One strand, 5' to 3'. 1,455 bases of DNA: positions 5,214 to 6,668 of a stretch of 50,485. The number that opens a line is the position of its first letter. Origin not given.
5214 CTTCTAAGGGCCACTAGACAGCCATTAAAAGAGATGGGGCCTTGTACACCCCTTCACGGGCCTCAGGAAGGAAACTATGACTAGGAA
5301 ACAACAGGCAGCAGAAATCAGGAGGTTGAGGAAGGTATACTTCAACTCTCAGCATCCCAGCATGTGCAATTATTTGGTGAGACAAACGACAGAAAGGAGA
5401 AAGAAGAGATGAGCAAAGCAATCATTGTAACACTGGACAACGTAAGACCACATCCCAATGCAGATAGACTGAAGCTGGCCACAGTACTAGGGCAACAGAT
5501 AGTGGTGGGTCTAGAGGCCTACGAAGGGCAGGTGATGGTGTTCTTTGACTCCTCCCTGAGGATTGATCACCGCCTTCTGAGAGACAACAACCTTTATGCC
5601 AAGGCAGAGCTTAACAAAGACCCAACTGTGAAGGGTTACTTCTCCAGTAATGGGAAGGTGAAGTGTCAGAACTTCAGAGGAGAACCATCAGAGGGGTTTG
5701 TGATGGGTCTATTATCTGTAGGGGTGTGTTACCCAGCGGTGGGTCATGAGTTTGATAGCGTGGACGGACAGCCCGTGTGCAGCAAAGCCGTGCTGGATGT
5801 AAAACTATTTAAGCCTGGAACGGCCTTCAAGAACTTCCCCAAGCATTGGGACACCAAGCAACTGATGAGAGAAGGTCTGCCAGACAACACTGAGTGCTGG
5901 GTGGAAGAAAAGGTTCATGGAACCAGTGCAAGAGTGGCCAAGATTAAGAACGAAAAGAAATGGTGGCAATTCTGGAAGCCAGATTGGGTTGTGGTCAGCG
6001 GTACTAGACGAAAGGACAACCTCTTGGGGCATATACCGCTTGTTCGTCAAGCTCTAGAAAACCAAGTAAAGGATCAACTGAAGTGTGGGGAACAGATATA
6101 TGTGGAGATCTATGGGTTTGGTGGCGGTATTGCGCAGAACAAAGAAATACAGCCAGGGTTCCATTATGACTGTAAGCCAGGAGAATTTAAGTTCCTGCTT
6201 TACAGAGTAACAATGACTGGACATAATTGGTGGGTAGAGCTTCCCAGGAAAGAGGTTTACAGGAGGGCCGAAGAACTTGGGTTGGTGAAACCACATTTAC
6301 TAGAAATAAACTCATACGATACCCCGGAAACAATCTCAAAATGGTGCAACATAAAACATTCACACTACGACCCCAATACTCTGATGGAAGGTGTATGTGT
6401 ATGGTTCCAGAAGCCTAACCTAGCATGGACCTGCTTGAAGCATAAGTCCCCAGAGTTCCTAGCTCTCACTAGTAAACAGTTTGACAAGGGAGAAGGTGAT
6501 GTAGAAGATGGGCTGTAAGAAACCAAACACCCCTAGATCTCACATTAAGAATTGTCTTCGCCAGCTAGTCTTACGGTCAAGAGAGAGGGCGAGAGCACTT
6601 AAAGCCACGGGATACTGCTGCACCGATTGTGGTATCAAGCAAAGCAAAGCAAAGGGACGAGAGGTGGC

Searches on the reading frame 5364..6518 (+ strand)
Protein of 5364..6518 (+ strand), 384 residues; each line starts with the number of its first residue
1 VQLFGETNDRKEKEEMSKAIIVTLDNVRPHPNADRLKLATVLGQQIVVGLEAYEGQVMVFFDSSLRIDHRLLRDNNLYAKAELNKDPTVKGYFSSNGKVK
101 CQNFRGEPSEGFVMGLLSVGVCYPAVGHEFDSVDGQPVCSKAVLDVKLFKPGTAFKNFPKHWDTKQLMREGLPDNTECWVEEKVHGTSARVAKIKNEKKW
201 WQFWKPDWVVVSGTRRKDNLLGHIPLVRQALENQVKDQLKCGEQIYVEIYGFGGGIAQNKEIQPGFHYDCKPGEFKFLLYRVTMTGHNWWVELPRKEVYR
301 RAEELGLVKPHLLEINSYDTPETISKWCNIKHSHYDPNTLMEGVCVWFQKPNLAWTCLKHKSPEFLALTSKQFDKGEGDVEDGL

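Call 15: search_protein_families(library=pfam, proteins=[window:5364-6518:+], max_evalue=0.001)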
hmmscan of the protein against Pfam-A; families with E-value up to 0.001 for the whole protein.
window:5364-6518:+ (384 aa): 1 family
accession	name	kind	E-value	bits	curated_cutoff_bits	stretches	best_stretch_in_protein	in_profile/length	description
PF09414.15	RNA_ligase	-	9.1e-07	29.6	27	1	177-346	2-155/171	RNA ligase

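Call 86: search_protein_families(library=phrogs, proteins=[window:5409-6518:+], max_evalue=0.01)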
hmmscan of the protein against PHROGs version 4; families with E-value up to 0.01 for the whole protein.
window:5409-6518:+ (369 aa): 2 families
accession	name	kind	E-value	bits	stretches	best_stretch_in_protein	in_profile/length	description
phrog_968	-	DNA, RNA and nucleotide metabolism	2.3e-32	113.5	1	4-360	11-398/398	RNA ligase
phrog_548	-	DNA, RNA and nucleotide metabolism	0.00022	21.5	1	148-360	17-243/341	RNA ligase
